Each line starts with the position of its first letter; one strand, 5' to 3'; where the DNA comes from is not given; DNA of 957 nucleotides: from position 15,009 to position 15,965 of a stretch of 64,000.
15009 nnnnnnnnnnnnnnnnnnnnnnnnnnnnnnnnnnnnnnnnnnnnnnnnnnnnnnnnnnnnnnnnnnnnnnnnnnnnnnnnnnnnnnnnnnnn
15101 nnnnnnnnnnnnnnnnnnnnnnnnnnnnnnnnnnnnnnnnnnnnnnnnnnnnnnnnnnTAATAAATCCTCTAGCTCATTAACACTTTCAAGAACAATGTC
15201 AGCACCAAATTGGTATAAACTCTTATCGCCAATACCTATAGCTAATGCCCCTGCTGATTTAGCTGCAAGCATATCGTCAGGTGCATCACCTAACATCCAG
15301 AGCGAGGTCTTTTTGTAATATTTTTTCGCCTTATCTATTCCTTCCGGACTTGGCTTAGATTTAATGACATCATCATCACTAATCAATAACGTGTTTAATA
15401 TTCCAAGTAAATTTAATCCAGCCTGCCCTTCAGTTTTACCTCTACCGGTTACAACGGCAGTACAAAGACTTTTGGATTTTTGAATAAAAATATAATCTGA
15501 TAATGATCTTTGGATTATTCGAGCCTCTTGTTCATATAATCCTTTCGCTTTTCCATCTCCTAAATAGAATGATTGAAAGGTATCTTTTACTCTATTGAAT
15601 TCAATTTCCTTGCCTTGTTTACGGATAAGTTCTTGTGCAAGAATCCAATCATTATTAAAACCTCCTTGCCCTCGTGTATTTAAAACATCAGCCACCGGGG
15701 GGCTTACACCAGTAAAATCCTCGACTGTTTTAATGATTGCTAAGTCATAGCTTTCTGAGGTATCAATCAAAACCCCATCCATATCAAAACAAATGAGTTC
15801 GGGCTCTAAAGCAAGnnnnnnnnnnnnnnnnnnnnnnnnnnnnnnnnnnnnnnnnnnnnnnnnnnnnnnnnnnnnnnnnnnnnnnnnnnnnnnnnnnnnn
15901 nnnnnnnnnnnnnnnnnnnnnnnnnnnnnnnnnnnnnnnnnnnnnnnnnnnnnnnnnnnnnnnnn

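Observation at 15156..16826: HisC fused to a HAD phosphatase: candidate for the missing histidinol-phosphate phosphatase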

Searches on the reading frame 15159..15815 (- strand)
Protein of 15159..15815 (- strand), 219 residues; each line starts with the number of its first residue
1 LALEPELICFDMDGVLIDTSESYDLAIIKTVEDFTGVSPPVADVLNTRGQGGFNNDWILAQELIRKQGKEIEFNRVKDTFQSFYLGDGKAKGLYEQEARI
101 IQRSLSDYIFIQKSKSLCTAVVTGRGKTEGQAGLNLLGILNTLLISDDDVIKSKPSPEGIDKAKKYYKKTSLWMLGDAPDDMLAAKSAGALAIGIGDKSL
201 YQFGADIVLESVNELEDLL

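Call 7: find_homologous_proteins(query=window:15159-15809:-, max_evalue=0.001)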
Query seq(217 aa) (217 aa): 456 proteins with E <= 0.001 among 949 candidates; the best 120 are listed.
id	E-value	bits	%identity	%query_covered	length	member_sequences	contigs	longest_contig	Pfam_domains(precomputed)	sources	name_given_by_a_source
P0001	1.3e-62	229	55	96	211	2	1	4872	PF13419.13,PF00702.33,PF13242.13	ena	-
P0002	6.5e-54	201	49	100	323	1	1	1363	PF13419.13,PF00702.33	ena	-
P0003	1.4e-50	190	47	100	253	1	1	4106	PF13419.13,PF00702.33,PF13242.13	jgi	jgi:histidinol-phosphate aminotransferase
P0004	1.0e-48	184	48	100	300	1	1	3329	PF13419.13,PF00702.33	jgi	jgi:histidinol-phosphate aminotransferase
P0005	4.0e-47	179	41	100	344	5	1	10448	PF13419.13,PF00155.28,PF00702.33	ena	-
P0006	5.0e-46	175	42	100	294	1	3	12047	PF13419.13,PF00702.33,PF13242.13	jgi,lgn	jgi:histidinol-phosphate aminotransferase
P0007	7.4e-42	161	43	100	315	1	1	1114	PF13419.13,PF00702.33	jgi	jgi:histidinol-phosphate aminotransferase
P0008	9.9e-22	96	35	100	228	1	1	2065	PF13419.13,PF00702.33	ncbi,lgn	-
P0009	1.9e-13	69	29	100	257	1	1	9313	PF13419.13,PF00702.33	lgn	-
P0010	2.3e-13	68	30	98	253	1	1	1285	PF13419.13,PF00702.33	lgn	-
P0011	1.1e-11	63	26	99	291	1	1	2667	PF00702.33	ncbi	ncbi:MAG: TIGR01548 family HAD-type hydrolase [Halobacteriales archaeon]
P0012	2.7e-11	62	27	98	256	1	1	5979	PF13419.13,PF00702.33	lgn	-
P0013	1.1e-10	60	30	98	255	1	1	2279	PF13419.13,PF00702.33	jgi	jgi:HAD superfamily phosphatase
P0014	1.1e-9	56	27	100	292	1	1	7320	PF13419.13,PF00702.33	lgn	-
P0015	1.4e-9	56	24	91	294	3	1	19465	PF13419.13,PF00702.33,PF13242.13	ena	-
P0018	4.1e-9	54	24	91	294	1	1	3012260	PF13419.13,PF00702.33,PF13242.13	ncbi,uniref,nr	ncbi:HAD superfamily hydrolase [Halalkaliarchaeum sp. AArc-CO]|uniref:TIGR01548 family HAD-type hydr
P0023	3.3e-8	51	30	67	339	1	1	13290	PF13419.13,PF00702.33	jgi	jgi:HAD superfamily hydrolase (TIGR01548 family)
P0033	1.1e-7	50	24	100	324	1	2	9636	PF13419.13,PF00702.33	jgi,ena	jgi:HAD superfamily hydrolase (TIGR01548 family)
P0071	3.3e-7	48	23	91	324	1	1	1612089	PF13419.13,PF00702.33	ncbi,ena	-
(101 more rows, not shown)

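Call 22: search_protein_families(library=ncbifam, proteins=[P0071, P0018, P0008], max_evalue=0.00001)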
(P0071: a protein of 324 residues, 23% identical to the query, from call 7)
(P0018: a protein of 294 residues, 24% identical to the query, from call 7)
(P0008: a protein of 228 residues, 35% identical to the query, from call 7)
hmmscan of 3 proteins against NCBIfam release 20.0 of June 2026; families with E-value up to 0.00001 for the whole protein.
P0071 (324 aa): 3 families
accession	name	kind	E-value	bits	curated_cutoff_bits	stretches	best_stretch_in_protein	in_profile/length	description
TIGR01548.1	HAD-SF-IA-hyp1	hypoth_equivalog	1.3e-22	80.4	140.2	1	25-275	2-196/197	TIGR01548 family HAD-type hydrolase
NF009804.0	PRK13288.1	equivalog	3.1e-07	30.1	218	0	190-276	89-174/215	pyrophosphatase PpaX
TIGR01549.1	HAD-SF-IA-v1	subfamily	5e-07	30.2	23.3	0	194-275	70-147/149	HAD-IA family hydrolase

P0018 (294 aa): 13 families
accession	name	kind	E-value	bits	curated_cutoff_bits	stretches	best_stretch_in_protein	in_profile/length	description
TIGR01548.1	HAD-SF-IA-hyp1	hypoth_equivalog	8.6e-66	221.3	140.2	1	4-239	1-197/197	TIGR01548 family HAD-type hydrolase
NF009695.0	PRK13222.1-2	equivalog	1.5e-11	44.2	225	1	157-241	101-188/226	phosphoglycolate phosphatase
TIGR01449.2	PGP_bact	equivalog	5.8e-11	42.3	180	1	166-240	102-178/213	phosphoglycolate phosphatase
TIGR01549.1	HAD-SF-IA-v1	subfamily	1.1e-10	42.2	23.3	1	165-239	76-148/149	HAD-IA family hydrolase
NF009804.0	PRK13288.1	equivalog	6.5e-09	35.6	218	1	159-242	91-177/215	pyrophosphatase PpaX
NF009697.0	PRK13222.1-4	equivalog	2.4e-08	33.6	327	1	158-285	102-221/232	phosphoglycolate phosphatase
TIGR01454.1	AHBA_synth_RP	hypoth_equivalog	5.8e-08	32.6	246.65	1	161-284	87-201/205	AHBA synthesis associated protein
TIGR03351.1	PhnX-like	hypoth_equivalog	8.4e-08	32.4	218.9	1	169-286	107-219/220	phosphonatase-like hydrolase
NF009696.0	PRK13222.1-3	equivalog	1.6e-07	31.2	359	0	166-242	104-182/223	N-acetylmuramic acid 6-phosphate phosphatase MupP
TIGR02009.1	PGMB-YQAB-SF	subfamily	3.3e-06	27.4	153.35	0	165-239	105-179/186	beta-phosphoglucomutase family hydrolase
TIGR01656.1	Histidinol-ppas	subfamily_domain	3.3e-06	27.1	84.15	0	205-242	102-141/149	histidinol-phosphate phosphatase domain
NF009694.0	PRK13222.1-1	equivalog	4.1e-06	26.3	415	0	166-243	128-207/252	phosphoglycolate phosphatase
TIGR01422.2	phosphonatase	equivalog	4.1e-06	26.3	220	0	165-241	114-194/251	phosphonoacetaldehyde hydrolase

P0008 (228 aa): 12 families
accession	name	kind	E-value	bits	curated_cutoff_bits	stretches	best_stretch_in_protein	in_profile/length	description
TIGR01548.1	HAD-SF-IA-hyp1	hypoth_equivalog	1.2e-33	116.3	140.2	1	7-182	1-197/197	TIGR01548 family HAD-type hydrolase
TIGR01549.1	HAD-SF-IA-v1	subfamily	8.2e-13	49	23.3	1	108-183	75-149/149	HAD-IA family hydrolase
NF009695.0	PRK13222.1-2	equivalog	2.1e-12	47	225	1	5-190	5-194/226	phosphoglycolate phosphatase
TIGR01449.2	PGP_bact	equivalog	2.9e-12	46.6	180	1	9-192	1-188/213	phosphoglycolate phosphatase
NF009804.0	PRK13288.1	equivalog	1.3e-10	41.1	218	1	107-190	96-182/215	pyrophosphatase PpaX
NF009694.0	PRK13222.1-1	equivalog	1.7e-09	37.4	415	1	137-190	156-211/252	phosphoglycolate phosphatase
NF009697.0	PRK13222.1-4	equivalog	1.5e-08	34.3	327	1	9-190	10-194/232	phosphoglycolate phosphatase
TIGR02009.1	PGMB-YQAB-SF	subfamily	4.3e-08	33.6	153.35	1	9-187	4-184/186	beta-phosphoglucomutase family hydrolase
TIGR01454.1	AHBA_synth_RP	hypoth_equivalog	3.8e-07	29.9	246.65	1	9-210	1-191/205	AHBA synthesis associated protein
NF009698.0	PRK13223.1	equivalog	1.8e-06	27.4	466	0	6-196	13-210/272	phosphoglycolate phosphatase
TIGR03351.1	PhnX-like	hypoth_equivalog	2.1e-06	27.9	218.9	0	8-223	3-219/220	phosphonatase-like hydrolase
NF009700.0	PRK13226.1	equivalog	4.4e-06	26.6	342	0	137-188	140-193/229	phosphoglycolate phosphatase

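Call 33: search_solved_structures(query=A3, max_evalue=0.01, show_alignments=2)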
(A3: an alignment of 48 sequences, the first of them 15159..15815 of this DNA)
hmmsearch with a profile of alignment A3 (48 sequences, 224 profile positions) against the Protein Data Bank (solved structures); distinct sequences matched with E-value up to 0.01: 108 (the best 60 are shown).
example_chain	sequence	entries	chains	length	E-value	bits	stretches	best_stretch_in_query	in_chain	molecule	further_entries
6iah_A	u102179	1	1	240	5e-30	107.5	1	7-179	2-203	Hydrolase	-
2hdo_A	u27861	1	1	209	8.8e-18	67.5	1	78-189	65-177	Phosphoglycolate phosphatase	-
3kbb_A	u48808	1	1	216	1.2e-17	67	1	106-214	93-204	Phosphorylated carbohydrates phosphatase TM_1254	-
3d6j_A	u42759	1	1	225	5.2e-15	58.4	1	77-219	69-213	Putative haloacid dehalogenase-like hydrolase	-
2nyv_A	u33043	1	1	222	1.2e-14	57.1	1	5-189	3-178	Phosphoglycolate phosphatase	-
2yy6_A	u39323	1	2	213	1.6e-14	56.8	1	6-189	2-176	phosphoglycolate phosphatase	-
2hsz_A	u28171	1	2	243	8e-14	54.5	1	4-195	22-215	novel predicted phosphatase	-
4ex6_A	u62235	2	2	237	8.7e-14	54.4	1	107-215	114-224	AlnB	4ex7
3kzx_A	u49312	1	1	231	1.3e-13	53.8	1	94-197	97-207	HAD-superfamily hydrolase, subfamily IA, variant 1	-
2hi0_A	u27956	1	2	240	1.5e-13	53.6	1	4-222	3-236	Putative phosphoglycolate phosphatase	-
3s6j_A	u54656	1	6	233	5.2e-12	48.6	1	8-215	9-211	Hydrolase, haloacid dehalogenase-like family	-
3e58_A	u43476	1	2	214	5.5e-12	48.5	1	79-222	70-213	putative Beta-phosphoglucomutase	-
1qyi_A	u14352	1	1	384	2.6e-11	46.3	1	7-223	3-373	hypothetical protein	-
7ocn_A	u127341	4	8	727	2.2e-10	43.3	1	9-207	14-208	HAD hydrolase, family IA, variant 3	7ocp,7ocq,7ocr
7oct_A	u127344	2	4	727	2.2e-10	43.3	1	9-207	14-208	HAD hydrolase, family IA, variant 3 | Mannitol-1-phosphate dehydrogenase/phosphatase MtlD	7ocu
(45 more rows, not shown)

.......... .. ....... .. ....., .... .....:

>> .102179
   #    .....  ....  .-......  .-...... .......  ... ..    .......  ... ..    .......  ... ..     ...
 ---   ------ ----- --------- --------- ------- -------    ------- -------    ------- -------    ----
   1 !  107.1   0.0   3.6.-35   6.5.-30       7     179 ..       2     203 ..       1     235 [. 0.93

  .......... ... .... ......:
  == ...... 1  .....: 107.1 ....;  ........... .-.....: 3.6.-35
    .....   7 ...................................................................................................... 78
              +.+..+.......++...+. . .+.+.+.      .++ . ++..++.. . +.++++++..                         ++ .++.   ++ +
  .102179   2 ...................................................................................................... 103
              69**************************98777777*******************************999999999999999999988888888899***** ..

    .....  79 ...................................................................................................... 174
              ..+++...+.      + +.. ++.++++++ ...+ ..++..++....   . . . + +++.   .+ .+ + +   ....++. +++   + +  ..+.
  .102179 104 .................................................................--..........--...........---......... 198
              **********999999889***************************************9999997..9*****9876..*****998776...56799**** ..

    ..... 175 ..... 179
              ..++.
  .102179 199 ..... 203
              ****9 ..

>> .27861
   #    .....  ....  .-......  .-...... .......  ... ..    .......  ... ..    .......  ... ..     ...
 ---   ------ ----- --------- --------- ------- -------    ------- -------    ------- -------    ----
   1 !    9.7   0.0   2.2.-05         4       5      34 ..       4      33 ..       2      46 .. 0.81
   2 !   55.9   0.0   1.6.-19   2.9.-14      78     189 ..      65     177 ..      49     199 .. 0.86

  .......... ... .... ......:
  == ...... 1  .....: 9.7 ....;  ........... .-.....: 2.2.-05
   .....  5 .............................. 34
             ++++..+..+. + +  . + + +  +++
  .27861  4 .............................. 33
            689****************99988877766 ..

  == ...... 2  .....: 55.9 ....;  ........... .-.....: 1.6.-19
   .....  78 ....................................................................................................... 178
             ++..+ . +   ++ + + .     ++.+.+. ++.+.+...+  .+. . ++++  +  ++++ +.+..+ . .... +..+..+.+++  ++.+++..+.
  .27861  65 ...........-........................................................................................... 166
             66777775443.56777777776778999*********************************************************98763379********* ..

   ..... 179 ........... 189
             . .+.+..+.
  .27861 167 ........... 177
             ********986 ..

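Call 49: predict_structure(alignment_id=A4)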
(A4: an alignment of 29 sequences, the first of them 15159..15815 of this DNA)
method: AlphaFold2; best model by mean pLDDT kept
length: 219 residues; sequences in the alignment: 29
mean_pLDDT: 94.5   pTM: 0.87
mean pLDDT of the five models: 94.5, 94.3, 94.2, 94.1, 94.1
residues with pLDDT >= 90: 197; 70-90: 18; 50-70: 4; < 50: 0
segments of 3 or more residues with pLDDT < 50: none
pLDDT, mean of each block of 10 residues (from residue 1): 86 96 96 98 95 89 97 97 91 95 93 83 95 93 96 97 97 97 98 98 98 94
secondary structure, 60 per line:
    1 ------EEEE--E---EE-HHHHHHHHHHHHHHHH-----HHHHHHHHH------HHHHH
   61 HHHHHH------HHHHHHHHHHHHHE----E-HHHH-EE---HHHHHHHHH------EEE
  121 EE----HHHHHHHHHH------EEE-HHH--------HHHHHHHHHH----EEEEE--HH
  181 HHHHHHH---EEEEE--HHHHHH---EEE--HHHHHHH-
elements in order: E7-10 H20-35 H41-49 H56-66 H73-85 H93-96 H103-111 E118-122 H127-136 E143-145 H158-167 E172-176 H179-187 E191-195 H198-203 E207-209 H212-218

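Call 51: fold_search(model_id=the predicted structure, library=pdb)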
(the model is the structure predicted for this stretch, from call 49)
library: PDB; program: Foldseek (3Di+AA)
matches with E <= 10: 1344; with E <= 0.001: 260
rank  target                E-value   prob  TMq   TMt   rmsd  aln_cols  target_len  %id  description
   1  3kbb                  7.5e-12  1.00  0.75  0.76   3.3       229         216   20  Crystal structure of putative beta-phosphoglucomutase from Thermotoga maritima (released 2009-11-17)
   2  6iah                  1.3e-11  1.00  0.68  0.63   5.2       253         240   24  Phosphatase Tt82 from Thermococcus thioreducens (released 2019-08-14)
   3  2hsz_A                4.7e-11  1.00  0.77  0.75   3.9       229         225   19  Crystal structure of a predicted phosphoglycolate phosphatase (hs_0176) from haemophilus somnus 129pt at 1.90 A resolu (released 2006-08-15)
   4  7asz_B                8.1e-11  1.00  0.65  0.64   7.1       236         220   16  L-2-haloacid dehalogenase H190A mutant from Zobellia galactanivorans (released 2021-09-08)
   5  3s6j_E                1.3e-10  1.00  0.65  0.65   5.0       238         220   22  The crystal structure of a hydrolase from Pseudomonas syringae (released 2011-07-13)
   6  7arp_B                1.4e-10  1.00  0.64  0.63   7.1       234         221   15  Native L-2-haloacid dehalogenase from Zobellia galactanivorans (released 2021-09-08)
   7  3s6j_F                2.4e-10  1.00  0.66  0.66   4.9       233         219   23  The crystal structure of a hydrolase from Pseudomonas syringae (released 2011-07-13)
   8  7qnm_C                2.9e-10  1.00  0.62  0.61   6.4       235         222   14  Crystallization and structural analyses of ZgHAD, a L-2-haloacid dehalogenase from the marine Flavobacterium Zobellia  (released 2022-12-21)
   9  1swv_A                3.5e-10  1.00  0.65  0.56   5.6       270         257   13  Crystal structure of the D12A mutant of phosphonoacetaldehyde hydrolase complexed with magnesium (released 2004-10-05)
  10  7asz_A                3.7e-10  1.00  0.65  0.64   5.9       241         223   14  L-2-haloacid dehalogenase H190A mutant from Zobellia galactanivorans (released 2021-09-08)
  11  4rn3_A                4.2e-10  1.00  0.72  0.75   3.5       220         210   17  Crystal structure of a HAD-superfamily hydrolase, subfamily IA, variant 1 (GSU2069) from Geobacter sulfurreducens PCA  (released 2014-11-26)
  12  1rql_A                5.4e-10  1.00  0.70  0.61   5.0       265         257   14  Crystal Structure of Phosponoacetaldehyde Hydrolase Complexed with Magnesium and the Inhibitor Vinyl Sulfonate (released 2004-04-20)
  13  7arp_A                5.7e-10  1.00  0.65  0.64   7.2       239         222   16  Native L-2-haloacid dehalogenase from Zobellia galactanivorans (released 2021-09-08)
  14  3qu4_C                5.7e-10  1.00  0.59  0.57   5.6       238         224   22  Crystal structure of pyrophosphatase from bacteroides thetaiotaomicron, asp13ala mutant (released 2011-04-27)
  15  3qu4_D                6.5e-10  1.00  0.58  0.57   5.7       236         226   22  Crystal structure of pyrophosphatase from bacteroides thetaiotaomicron, asp13ala mutant (released 2011-04-27)
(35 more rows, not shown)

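Call 60: search_protein_families(library=ncbifam, proteins=[window:15159-15815:-], max_evalue=0.000001)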
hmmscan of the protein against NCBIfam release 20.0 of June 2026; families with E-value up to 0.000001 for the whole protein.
window:15159-15815:- (219 aa): 10 families
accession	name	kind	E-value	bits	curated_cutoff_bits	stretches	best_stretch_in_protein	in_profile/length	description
TIGR01548.1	HAD-SF-IA-hyp1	hypoth_equivalog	2.1e-28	99.2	140.2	1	8-188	3-197/197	TIGR01548 family HAD-type hydrolase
NF009804.0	PRK13288.1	equivalog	5e-12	45.8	218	1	113-216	95-207/215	pyrophosphatase PpaX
NF053653.1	InDiPhoBT2121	equivalog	5.5e-10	39.2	245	1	7-217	3-213/216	inorganic diphosphatase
NF009695.0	PRK13222.1-2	equivalog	6.4e-10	38.9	225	1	4-218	5-221/226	phosphoglycolate phosphatase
TIGR01549.1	HAD-SF-IA-v1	subfamily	5e-09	36.7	23.3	1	112-189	72-149/149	HAD-IA family hydrolase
NF009697.0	PRK13222.1-4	equivalog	1.5e-08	34.3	327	1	8-208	10-204/232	phosphoglycolate phosphatase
TIGR01454.1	AHBA_synth_RP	hypoth_equivalog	2.1e-08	34.1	246.65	1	113-194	88-173/205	AHBA synthesis associated protein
TIGR01449.2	PGP_bact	equivalog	5.8e-07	29.3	180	1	9-219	2-213/213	phosphoglycolate phosphatase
TIGR01656.1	Histidinol-ppas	subfamily_domain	7.3e-07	29.2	84.15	0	144-193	92-143/149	histidinol-phosphate phosphatase domain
TIGR03351.1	PhnX-like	hypoth_equivalog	7.7e-07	29.3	218.9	1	6-219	2-219/220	phosphonatase-like hydrolase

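Call 68: find_encoding_contigs(protein=P0018, flank=5000, max_places=2)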
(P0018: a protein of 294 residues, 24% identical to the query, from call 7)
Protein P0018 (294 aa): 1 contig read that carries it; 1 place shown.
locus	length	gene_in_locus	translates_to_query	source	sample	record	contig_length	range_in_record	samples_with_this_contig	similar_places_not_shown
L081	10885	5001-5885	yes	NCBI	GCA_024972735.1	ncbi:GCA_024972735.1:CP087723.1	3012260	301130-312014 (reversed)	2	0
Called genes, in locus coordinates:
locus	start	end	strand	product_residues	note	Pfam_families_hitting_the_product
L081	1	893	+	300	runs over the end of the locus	PF00291:PALP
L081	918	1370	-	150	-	PF19120:DUF5804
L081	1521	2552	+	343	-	PF00633:HHH (faint), PF14520:HHH_5, PF00154:RecA_N (faint), PF08423:Rad51, PF13481:AAA_25 (weak), PF08423:Rad51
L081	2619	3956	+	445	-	PF00202:Aminotran_3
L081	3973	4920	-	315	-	PF07998:Peptidase_M54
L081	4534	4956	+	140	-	PF03686:UPF0146, PF13649:Methyltransf_25 (faint)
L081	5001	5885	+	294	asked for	PF00702:Hydrolase, PF13419:HAD_2, PF13242:Hydrolase_like (weak)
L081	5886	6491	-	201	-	PF22742:PspAB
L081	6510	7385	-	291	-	PF05569:Peptidase_M56 (weak), PF01435:Peptidase_M48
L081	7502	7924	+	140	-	-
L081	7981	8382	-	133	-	PF07883:Cupin_2 (weak)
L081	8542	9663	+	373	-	PF04981:NMD3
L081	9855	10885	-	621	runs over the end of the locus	PF04851:ResIII (faint), PF13307:Helicase_C_2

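Call 69: find_encoding_contigs(protein=P0008, flank=5000, max_places=2)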
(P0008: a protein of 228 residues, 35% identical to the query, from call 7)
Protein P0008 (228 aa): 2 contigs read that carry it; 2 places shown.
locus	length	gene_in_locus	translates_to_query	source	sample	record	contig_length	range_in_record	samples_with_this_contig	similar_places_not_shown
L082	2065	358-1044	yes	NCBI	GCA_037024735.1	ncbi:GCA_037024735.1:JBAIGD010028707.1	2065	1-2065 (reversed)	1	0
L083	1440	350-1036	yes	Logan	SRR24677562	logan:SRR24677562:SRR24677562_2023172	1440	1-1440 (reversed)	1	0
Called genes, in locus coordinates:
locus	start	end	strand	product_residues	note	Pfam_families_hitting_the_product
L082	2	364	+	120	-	?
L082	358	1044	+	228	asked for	PF00702:Hydrolase, PF13419:HAD_2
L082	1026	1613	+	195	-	PF00475:IGPD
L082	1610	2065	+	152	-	?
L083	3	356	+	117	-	?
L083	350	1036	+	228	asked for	PF00702:Hydrolase, PF13419:HAD_2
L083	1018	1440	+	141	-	?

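Call 70: find_encoding_contigs(protein=P0071, flank=5000, max_places=2)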
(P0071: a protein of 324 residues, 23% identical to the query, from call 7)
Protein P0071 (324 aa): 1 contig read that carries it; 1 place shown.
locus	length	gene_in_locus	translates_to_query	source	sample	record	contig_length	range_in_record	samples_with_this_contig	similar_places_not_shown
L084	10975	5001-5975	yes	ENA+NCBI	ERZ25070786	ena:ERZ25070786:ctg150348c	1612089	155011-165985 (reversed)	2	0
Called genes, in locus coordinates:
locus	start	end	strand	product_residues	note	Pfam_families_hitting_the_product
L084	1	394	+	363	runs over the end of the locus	PF07995:GSDH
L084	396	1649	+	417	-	PF00368:HMG-CoA_red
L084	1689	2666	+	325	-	PF01634:HisG, PF08029:HisG_C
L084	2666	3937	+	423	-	PF00815:Histidinol_dh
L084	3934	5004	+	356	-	PF00155:Aminotran_1_2, PF04864:Alliinase_C (weak)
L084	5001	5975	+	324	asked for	PF00702:Hydrolase (faint), PF13419:HAD_2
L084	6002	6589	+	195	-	PF00475:IGPD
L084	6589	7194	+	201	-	PF00117:GATase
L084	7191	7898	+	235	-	PF00977:His_biosynth, PF00218:IGPS (faint)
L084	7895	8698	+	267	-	PF00977:His_biosynth, PF01207:Dus (faint), PF03060:NMO (faint)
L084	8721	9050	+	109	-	PF01502:PRA-CH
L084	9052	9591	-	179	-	-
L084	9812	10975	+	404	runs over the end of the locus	PF00291:PALP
